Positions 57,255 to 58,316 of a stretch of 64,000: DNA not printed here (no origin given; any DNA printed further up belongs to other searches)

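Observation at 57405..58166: SRD5A/DET2-type steroid 5-alpha-reductase with catalytic residues intact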

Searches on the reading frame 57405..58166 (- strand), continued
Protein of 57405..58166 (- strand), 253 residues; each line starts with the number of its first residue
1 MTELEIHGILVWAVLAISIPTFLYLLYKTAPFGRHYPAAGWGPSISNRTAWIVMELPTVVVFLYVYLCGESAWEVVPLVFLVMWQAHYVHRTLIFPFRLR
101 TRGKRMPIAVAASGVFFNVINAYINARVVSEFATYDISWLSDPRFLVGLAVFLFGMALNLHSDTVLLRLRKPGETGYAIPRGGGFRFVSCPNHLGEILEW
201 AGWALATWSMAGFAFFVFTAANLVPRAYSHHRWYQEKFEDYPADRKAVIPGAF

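Call 8: find_related_loci(query=window:57405-58166:-, collection=genome_contigs, flank=10000)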
Query window:57405-58166:- (253 aa) in genome_contigs; peptide patterns used: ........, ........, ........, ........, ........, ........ (x = any residue, [..] = any of these).
124 stretches matched a pattern; 81 encode a relative of the query (tblastn E <= 1e-3); the best 80 are kept; 78 distinct loci.
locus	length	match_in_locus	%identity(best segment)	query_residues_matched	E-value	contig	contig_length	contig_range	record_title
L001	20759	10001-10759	95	1-253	9e-164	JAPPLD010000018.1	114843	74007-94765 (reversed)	MAG: Gammaproteobacteria bacterium isolate RHO3_bin_14 NODE_398_length_114843_cov_96.841429, whole genome shotgun sequen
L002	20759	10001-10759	95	1-253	5e-163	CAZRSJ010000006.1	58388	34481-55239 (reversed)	MAG TPA_asm: uncultured Chromatiales bacterium isolate SRP109090_co1_9 genome assembly, contig: NODE_621_length_58388_co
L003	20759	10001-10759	95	1-253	5e-163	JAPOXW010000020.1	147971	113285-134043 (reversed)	MAG: Gammaproteobacteria bacterium isolate COS4_bin_16 NODE_102_length_147971_cov_19.2922, whole genome shotgun sequence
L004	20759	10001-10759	95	1-253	3e-162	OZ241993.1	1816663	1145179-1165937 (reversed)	MAG: uncultured candidatus Porisulfidus sp. isolate ba64636f-2cd1-4e9a-8eaa-ecd0b0529e97 genome assembly, chromosome: 1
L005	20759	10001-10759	90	1-253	8e-155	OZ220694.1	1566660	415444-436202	MAG: uncultured candidatus Porisulfidus sp. isolate d7aced61-d1d5-4481-893f-ca77f0084939 genome assembly, chromosome: 1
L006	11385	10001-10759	89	1-253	2e-154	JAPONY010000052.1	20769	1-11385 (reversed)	MAG: Gammaproteobacteria bacterium isolate APA_bin_21 c_000000262131, whole genome shotgun sequence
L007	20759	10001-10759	89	1-253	1e-153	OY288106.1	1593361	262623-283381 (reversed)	MAG: uncultured candidatus Porisulfidus sp. isolate caeacd0d-8b14-42db-aaa0-72ba3dde193c genome assembly, chromosome: 1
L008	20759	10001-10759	84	1-253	8e-147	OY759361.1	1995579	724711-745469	MAG: Gammaproteobacteria bacterium isolate 04bf8a70-9503-43c2-bc76-39e540d8a97c genome assembly, chromosome: 1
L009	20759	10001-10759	80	1-253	9e-143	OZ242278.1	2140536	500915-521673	MAG: Gammaproteobacteria bacterium isolate 99813c64-cda1-4339-9072-ed8613caf1e7 genome assembly, chromosome: 1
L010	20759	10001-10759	78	1-253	3e-138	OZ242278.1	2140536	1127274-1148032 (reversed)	MAG: Gammaproteobacteria bacterium isolate 99813c64-cda1-4339-9072-ed8613caf1e7 genome assembly, chromosome: 1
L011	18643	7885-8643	82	1-253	6e-145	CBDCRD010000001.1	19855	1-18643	MAG: Gammaproteobacteria bacterium isolate d69fa993-bf33-4d49-8a20-c776535acd96 genome assembly, contig: contig_1, whole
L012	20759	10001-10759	66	1-253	1e-119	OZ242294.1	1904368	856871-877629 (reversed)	MAG: Thermodesulfobacteriota bacterium isolate dbd6f23f-7201-4405-b442-69d0362d048f genome assembly, chromosome: 1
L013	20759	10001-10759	65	1-253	5e-119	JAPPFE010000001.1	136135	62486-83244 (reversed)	MAG: Candidatus Dadabacteria bacterium isolate RHO1_bin_23 NODE_262_length_136135_cov_40.183142, whole genome shotgun se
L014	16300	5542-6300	66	1-253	5e-119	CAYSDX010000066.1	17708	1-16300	MAG TPA_asm: uncultured Spirochaetia bacterium isolate SRP338948_co1_69 genome assembly, contig: k141_103304, whole geno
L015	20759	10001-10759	64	1-253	7e-119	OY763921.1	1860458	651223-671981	MAG: Thermodesulfobacteriota bacterium isolate 558d1e46-7206-424d-903a-c7a0170f7b97 genome assembly, chromosome: 1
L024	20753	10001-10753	65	1-251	7e-116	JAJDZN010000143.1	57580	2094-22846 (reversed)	MAG: Bryobacterales bacterium isolate jk18x40bins.51 k141_1480843, whole genome shotgun sequence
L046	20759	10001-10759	86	1-253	3e-146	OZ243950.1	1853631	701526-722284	MAG: uncultured candidatus Porisulfidus sp. isolate cf025a5e-a0dc-40a1-8d33-8cb912d294f5 genome assembly, chromosome: 1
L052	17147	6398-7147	49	1-250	1e-75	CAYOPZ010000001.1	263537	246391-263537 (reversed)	MAG TPA_asm: uncultured Bacteroidaceae bacterium isolate SRP323688_co1_165 genome assembly, contig: NODE_64_length_26353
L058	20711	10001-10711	46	10-250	3e-69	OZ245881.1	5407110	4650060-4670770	MAG: Cyclobacteriaceae bacterium isolate 39eaea8b-e375-4e8a-a63b-0812bad0b9fd genome assembly, chromosome: 1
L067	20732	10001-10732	41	5-250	8e-60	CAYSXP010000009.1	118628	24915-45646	MAG TPA_asm: uncultured Rikenellaceae bacterium isolate binchicken_co74_152 genome assembly, contig: NODE_224_length_118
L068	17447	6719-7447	41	10-246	4e-59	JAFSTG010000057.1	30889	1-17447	MAG: Paludibacteraceae bacterium isolate RGIG3453 Goat_Rumen.Co__c1380134, whole genome shotgun sequence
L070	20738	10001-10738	38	1-250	9e-59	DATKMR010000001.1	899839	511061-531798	MAG TPA_asm: Bacteroidales bacterium isolate SMAG_U14716 k141_2697704, whole genome shotgun sequence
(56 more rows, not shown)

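Call 18: search_protein_families(library=pfam, proteins=[L024:8971-9999:+, L052:5423-6397:+, L024:6873-8906:+, L024:4999-6159:-, L068:7550-8827:+, L058:3941-4708:-, L001:8671-9930:+, L067:8371-9981:-, L070:8637-9848:-], max_evalue=0.001)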
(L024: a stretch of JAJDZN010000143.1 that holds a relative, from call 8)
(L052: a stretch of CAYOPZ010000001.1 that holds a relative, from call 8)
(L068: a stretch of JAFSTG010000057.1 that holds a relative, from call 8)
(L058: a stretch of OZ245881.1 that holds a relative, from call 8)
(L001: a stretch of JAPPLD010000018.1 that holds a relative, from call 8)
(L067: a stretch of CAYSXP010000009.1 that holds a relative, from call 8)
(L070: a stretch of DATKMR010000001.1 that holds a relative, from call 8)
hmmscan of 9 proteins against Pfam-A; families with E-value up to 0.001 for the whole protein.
L024:8971-9999:+ (342 aa): 8 families
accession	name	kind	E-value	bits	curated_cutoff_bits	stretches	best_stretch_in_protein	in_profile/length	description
PF01370.27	Epimerase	-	7.5e-35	120.9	20.9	1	14-235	2-236/240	NAD dependent epimerase/dehydratase family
PF01073.25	3Beta_HSD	-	1e-19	71.1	22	1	14-186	1-187/280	3-beta hydroxysteroid dehydrogenase/isomerase family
PF16363.11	GDP_Man_Dehyd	-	2.2e-19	70.5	27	1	15-319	2-322/332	GDP-mannose 4,6 dehydratase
PF13460.12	NAD_binding_10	-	2.1e-17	64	27.2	1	17-179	1-145/184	NAD(P)H-binding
PF07993.18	NAD_binding_4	-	8.2e-16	58.4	20.1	1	64-187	78-210/258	Male sterility protein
PF05368.20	NmrA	-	1.6e-11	44.8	27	1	14-129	6-113/298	NmrA-like family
PF02719.21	Polysacc_synt_2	-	4.1e-11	43.1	20.2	1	15-123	3-128/293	Polysaccharide biosynthesis protein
PF04321.23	RmlD_sub_bind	-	2.5e-07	30.5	27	1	14-164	4-138/287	RmlD substrate binding domain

L052:5423-6397:+ (324 aa): 9 families
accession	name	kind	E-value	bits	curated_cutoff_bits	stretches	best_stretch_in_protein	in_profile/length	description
PF01370.27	Epimerase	-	6.7e-35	121.1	20.9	1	3-222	1-237/240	NAD dependent epimerase/dehydratase family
PF01073.25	3Beta_HSD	-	8.8e-19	68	22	1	4-153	1-162/280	3-beta hydroxysteroid dehydrogenase/isomerase family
PF16363.11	GDP_Man_Dehyd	-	1.7e-17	64.4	27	1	5-231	2-255/332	GDP-mannose 4,6 dehydratase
PF07993.18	NAD_binding_4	-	2.3e-15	56.9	20.1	1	56-173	82-210/258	Male sterility protein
PF13460.12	NAD_binding_10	-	9.6e-12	45.6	27.2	1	7-164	1-144/184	NAD(P)H-binding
PF02719.21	Polysacc_synt_2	-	1.4e-07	31.5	20.2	1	3-111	1-129/293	Polysaccharide biosynthesis protein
PF05368.20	NmrA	-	1e-05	25.7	27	1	2-111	4-107/298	NmrA-like family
PF04321.23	RmlD_sub_bind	-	0.00016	21.3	27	1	1-110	1-101/287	RmlD substrate binding domain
PF08659.16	KR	-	0.00059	20.2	22.6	0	80-116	106-142/180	KR domain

L024:6873-8906:+ (677 aa): 2 families
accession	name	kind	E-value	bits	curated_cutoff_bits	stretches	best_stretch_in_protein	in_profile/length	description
PF00067.27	p450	-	1.8e-32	113.2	22.8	1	368-655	142-448/462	Cytochrome P450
PF05719.16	GPP34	-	1.6e-28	100.6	29.1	1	18-218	1-199/201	Golgi phosphoprotein 3 (GPP34)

L024:4999-6159:- (386 aa): 2 families
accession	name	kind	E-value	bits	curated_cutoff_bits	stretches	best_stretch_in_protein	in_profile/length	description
PF19298.5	KshA_C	-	5.1e-23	82.7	23.3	1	155-368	2-207/207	3-Ketosteroid 9alpha-hydroxylase C-terminal domain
PF00355.32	Rieske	-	2.6e-15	56.5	20.3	1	50-134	2-83/88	Rieske [2Fe-2S] domain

L068:7550-8827:+ (425 aa): 1 family
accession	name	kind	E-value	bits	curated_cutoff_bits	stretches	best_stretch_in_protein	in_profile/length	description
PF00724.26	Oxidored_FMN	-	3.4e-56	191.4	27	1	4-246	1-253/342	NADH:flavin oxidoreductase / NADH oxidase family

L058:3941-4708:- (255 aa): 4 families
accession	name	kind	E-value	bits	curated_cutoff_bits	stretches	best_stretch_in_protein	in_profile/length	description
PF13561.12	adh_short_C2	-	6.5e-66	222.7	27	1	18-254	1-236/236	Enoyl-(Acyl carrier protein) reductase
PF00106.31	adh_short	-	1.7e-55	188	26.6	1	12-205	1-193/195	short chain dehydrogenase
PF23441.1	SDR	-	1.2e-08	35.1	27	1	13-199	9-199/258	SDR-like rossmann domain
PF08659.16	KR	-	3.4e-06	27.6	22.6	1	14-171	3-159/180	KR domain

L001:8671-9930:+ (419 aa): 2 families
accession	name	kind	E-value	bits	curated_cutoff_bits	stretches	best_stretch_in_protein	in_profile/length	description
PF13635.12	DUF4143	-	3e-43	147.8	28.1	1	207-363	1-159/160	Domain of unknown function (DUF4143)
PF13173.12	AAA_14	-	5e-24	85.2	27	1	44-164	3-127/129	AAA domain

L067:8371-9981:- (536 aa): 1 family
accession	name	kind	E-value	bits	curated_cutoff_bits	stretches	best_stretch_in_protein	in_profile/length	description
PF00266.25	Aminotran_5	-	2.2e-40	139.2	21.5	1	178-482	91-367/371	Aminotransferase class-V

L070:8637-9848:- (403 aa): 4 families
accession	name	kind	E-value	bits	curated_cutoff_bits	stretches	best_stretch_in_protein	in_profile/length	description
PF00155.27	Aminotran_1_2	-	4.3e-60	204.2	19.7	1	51-393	1-361/361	Aminotransferase class I and II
PF01212.27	Beta_elim_lyase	-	0.00014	21.7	27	1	100-272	36-218/288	Beta-eliminating lyase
PF01053.26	Cys_Met_Meta_PP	-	0.00081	18.5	27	0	88-224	47-180/381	Cys/Met metabolism PLP-dependent enzyme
PF00266.25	Aminotran_5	-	0.00085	18.8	21.5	0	149-223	102-181/371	Aminotransferase class-V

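Call 21: find_encoding_contigs(protein=window:57405-58166:-, flank=3000, max_places=4)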
Protein window:57405-58166:- (253 aa): 5 contigs read that carry it; 4 places shown.
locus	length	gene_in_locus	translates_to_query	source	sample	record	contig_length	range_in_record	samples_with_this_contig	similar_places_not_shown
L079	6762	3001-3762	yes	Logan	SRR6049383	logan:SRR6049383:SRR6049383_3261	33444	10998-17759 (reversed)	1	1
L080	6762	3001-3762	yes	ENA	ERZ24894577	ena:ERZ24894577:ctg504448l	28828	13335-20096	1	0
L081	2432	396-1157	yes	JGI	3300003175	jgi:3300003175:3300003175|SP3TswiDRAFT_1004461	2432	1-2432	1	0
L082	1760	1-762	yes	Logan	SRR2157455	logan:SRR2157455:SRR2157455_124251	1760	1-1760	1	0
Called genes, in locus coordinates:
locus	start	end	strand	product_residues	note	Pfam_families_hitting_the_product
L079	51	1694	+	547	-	PF00890:FAD_binding_2, PF01266:DAO (weak), PF03486:HI0933_like (weak), PF07992:Pyr_redox_2 (faint), PF02910:Succ_DH_flav_C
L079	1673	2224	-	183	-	PF00929:RNase_T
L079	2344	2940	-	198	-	-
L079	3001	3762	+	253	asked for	PF02544:Steroid_dh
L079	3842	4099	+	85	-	PF04221:RelB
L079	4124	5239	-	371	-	PF13776:DUF4172, PF02661:Fic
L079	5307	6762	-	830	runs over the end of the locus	PF03176:MMPL, PF02355:SecD_SecF_C (faint), PF03176:MMPL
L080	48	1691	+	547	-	PF00890:FAD_binding_2, PF01266:DAO (weak), PF03486:HI0933_like (weak), PF07992:Pyr_redox_2 (faint), PF02910:Succ_DH_flav_C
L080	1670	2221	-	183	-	PF00929:RNase_T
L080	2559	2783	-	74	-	-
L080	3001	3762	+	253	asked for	PF02544:Steroid_dh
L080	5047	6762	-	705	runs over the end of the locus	PF03176:MMPL, PF02355:SecD_SecF_C (faint), PF03176:MMPL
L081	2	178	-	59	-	?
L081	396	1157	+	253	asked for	PF02544:Steroid_dh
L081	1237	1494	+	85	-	PF04221:RelB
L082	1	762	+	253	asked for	PF02544:Steroid_dh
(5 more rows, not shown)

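Call 23: find_related_loci(query=L010:8955-10004:+, collection=genome_contigs, flank=6000)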
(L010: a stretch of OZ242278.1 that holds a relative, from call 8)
Query L010:8955-10004:+ (349 aa) in genome_contigs; peptide patterns used: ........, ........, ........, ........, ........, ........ (x = any residue, [..] = any of these).
340 stretches matched a pattern; 308 encode a relative of the query (tblastn E <= 1e-3); the best 80 are kept; 80 distinct loci.
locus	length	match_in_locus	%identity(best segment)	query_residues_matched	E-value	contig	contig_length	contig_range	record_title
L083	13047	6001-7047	100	1-349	0e+0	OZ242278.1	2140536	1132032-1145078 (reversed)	MAG: Gammaproteobacteria bacterium isolate 99813c64-cda1-4339-9072-ed8613caf1e7 genome assembly, chromosome: 1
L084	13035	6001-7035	87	2-346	0e+0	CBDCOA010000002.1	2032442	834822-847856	MAG: Bryobacterales bacterium isolate e87d622e-8fc3-4eb5-b2ff-02838af88e55 genome assembly, contig: contig_2, whole geno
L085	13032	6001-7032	88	3-346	0e+0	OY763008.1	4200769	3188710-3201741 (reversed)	MAG: Alphaproteobacteria bacterium isolate c3f7fb18-987a-4481-a40f-6ef58412cdbb genome assembly, chromosome: 1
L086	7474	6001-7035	87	2-346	0e+0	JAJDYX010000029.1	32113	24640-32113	MAG: Candidatus Latescibacterota bacterium isolate jk18x34bins.57 k141_255115, whole genome shotgun sequence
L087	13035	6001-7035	86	2-346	0e+0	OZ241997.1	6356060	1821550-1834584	MAG: Bryobacterales bacterium isolate 61e22654-925f-4c0e-9a13-8c6bb068ee38 genome assembly, chromosome: 1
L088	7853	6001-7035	86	2-346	0e+0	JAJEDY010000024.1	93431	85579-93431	MAG: Candidatus Latescibacterota bacterium isolate p16x33bins.50 k141_131901, whole genome shotgun sequence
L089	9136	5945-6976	87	3-346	0e+0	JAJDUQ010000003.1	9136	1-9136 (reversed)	MAG: Gammaproteobacteria bacterium isolate jk18x1bzbins.85 k141_930764, whole genome shotgun sequence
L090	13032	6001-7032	86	3-346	0e+0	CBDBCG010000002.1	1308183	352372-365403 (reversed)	MAG: Alphaproteobacteria bacterium isolate 0bf2ae11-f7ef-4b98-947a-5f0f4121c03f genome assembly, contig: contig_2, whole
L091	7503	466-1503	85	1-346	0e+0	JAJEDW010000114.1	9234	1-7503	MAG: Acidobacteria bacterium isolate p16x33bins.48 k141_743782, whole genome shotgun sequence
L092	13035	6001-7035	84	2-346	0e+0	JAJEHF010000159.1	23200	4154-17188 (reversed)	MAG: Bryobacterales bacterium isolate p16x60bins.27 k141_708535, whole genome shotgun sequence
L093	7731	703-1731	85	4-346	0e+0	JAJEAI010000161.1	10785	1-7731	MAG: Candidatus Binatia bacterium isolate jk18x7bins.45 k141_1830395, whole genome shotgun sequence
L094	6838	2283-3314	84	3-346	0e+0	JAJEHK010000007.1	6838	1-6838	MAG: Alphaproteobacteria bacterium isolate p16x60bins.4 k141_627476, whole genome shotgun sequence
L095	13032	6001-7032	83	2-345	0e+0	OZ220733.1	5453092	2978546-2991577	MAG: Candidatus Latescibacterota bacterium isolate cc6a1995-d657-4e87-88a0-a2308bb9e8e7 genome assembly, chromosome: 1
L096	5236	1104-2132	86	4-346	0e+0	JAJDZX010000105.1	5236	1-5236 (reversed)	MAG: Alphaproteobacteria bacterium isolate jk18x7bins.108 k141_1902616, whole genome shotgun sequence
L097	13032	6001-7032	85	3-346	0e+0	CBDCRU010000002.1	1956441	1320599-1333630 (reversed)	MAG: Alphaproteobacteria bacterium isolate 004192cc-7be1-4318-a486-98437b1b10df genome assembly, contig: contig_2, whole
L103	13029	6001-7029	84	3-345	0e+0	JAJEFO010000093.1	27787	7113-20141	MAG: Silicimonas sp. isolate p16x43bins.5 k141_63071, whole genome shotgun sequence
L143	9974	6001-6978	47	17-345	1e-92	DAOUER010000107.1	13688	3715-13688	MAG TPA_asm: Dehalococcoidales bacterium isolate N6_303 k139_2048490, whole genome shotgun sequence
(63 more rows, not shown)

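Call 25: search_protein_families(library=ncbifam, proteins=[L024:8971-9999:+], max_evalue=0.001)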
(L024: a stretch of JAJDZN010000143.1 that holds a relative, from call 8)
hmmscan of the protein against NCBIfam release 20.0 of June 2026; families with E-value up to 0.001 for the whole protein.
L024:8971-9999:+ (342 aa): 24 families
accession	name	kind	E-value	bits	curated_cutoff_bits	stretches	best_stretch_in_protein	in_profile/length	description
TIGR03466.1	HpnA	hypoth_equivalog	2.5e-64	217.2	367.65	1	14-337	4-326/327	hopanoid-associated sugar epimerase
NF052578.1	StrlDmthSdmBMthl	equivalog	9.4e-60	203.1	600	1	14-337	4-327/328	sterol demethylase protein SdmB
NF042422.1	oxyalk_red_OleD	equivalog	1.2e-21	77.5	580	1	14-216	4-201/329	2-alkyl-3-oxoalkanoate reductase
NF042423.1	oxyalk_red_Shew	equivalog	7e-18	64.8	580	1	14-186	12-180/331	2-alkyl-3-oxoalkanoate reductase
TIGR01746.1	Thioester-redct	subfamily_domain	1.1e-16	61.1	213.35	1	28-232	33-252/371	thioester reductase domain-containing protein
TIGR01181.1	dTDP_gluc_dehyt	equivalog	3.2e-16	59.3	365.1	1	14-335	3-314/321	dTDP-glucose 4,6-dehydratase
TIGR04180.1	EDH_00030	hypoth_equivalog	3.5e-14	52.6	475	1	15-157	3-151/297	NAD-dependent 4,6-dehydratase LegB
NF041293.1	G6PDh_Azf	equivalog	1.1e-12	48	400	1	13-143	5-135/252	NAD-dependent glucose-6-phosphate dehydrogenase Azf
TIGR03589.1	PseB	equivalog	2.5e-11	43.1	407.75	1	14-126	8-128/324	UDP-N-acetylglucosamine 4,6-dehydratase (inverting)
TIGR01179.1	galE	equivalog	7.5e-11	41.4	262.3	1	15-175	4-171/332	UDP-glucose 4-epimerase GalE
NF058621.1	DiazavRedAvaA7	equivalog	9.5e-11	41.9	400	1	14-232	4-224/304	3-diazoavenalumate denitrifying reductase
NF005539.0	PRK07201.1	equivalog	8.5e-10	38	549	1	14-182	4-179/657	SDR family oxidoreductase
TIGR04130.1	FnlA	equivalog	6.1e-09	35.2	730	1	47-125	46-126/337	UDP-N-acetylglucosamine 4,6-dehydratase/5-epimerase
NF004520.0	PRK05865.1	equivalog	1.3e-08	33.2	1509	1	15-181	5-129/854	sugar epimerase family protein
NF043036.1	ErythonDh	equivalog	1.9e-08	33.9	325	1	14-159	4-157/321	D-erythronate dehydrogenase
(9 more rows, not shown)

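Call 27: search_solved_structures(query=L024:8971-9999:+, max_evalue=0.00001)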
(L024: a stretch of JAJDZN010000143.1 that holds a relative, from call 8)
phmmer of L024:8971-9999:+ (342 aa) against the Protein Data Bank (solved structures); distinct sequences matched with E-value up to 0.00001: 32.
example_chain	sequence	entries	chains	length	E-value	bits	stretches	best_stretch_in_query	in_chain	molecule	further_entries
3wj7_A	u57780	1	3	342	5.1e-42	147.6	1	10-338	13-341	Putative oxidoreductase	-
2x4g_A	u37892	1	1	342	1.1e-15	61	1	51-337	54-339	NUCLEOSIDE-DIPHOSPHATE-SUGAR EPIMERASE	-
6nbr_A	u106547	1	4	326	7.4e-15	58.3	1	44-250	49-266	Kavalactone reductase 1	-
1r6d_A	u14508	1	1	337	2.1e-12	50.3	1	50-251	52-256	TDP-glucose-4,6-dehydratase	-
1r66_A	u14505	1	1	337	2.8e-12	49.8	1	50-251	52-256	TDP-glucose-4,6-dehydratase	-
4r1s_A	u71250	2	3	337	1.6e-11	47.3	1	12-233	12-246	cinnamoyl CoA reductase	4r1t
6wjb_A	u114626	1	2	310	2.6e-10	43.4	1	14-195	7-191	NAD-dependent epimerase/dehydratase family protein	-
4id9_A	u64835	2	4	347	6.9e-10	41.9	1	12-169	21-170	SHORT-CHAIN DEHYDROGENASE/REDUCTASE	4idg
5tqm_A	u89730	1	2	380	8.7e-10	41.6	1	14-233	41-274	Cinnamoyl-CoA Reductase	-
8shh_A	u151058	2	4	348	1.8e-09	40.6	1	55-243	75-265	dTDP-glucose 4,6-dehydratase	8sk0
6wj9_A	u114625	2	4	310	2.2e-09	40.3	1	14-195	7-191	NAD-dependent epimerase/dehydratase family protein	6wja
7ys8_A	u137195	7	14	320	3.4e-09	39.7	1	14-222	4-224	UDP-glucose 4-epimerase | UDP-glucose 4-epimerase along with EC 5.1.3.2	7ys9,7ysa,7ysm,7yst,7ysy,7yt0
6kv9_A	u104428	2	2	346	4.5e-09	39.3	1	12-257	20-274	MoeE5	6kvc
4j2o_A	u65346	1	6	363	5.4e-09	39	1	9-124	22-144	UDP-N-acetylglucosamine 4,6-dehydratase/5-epimerase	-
4lw8_A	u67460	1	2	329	6e-09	38.9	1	5-256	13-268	Putative epimerase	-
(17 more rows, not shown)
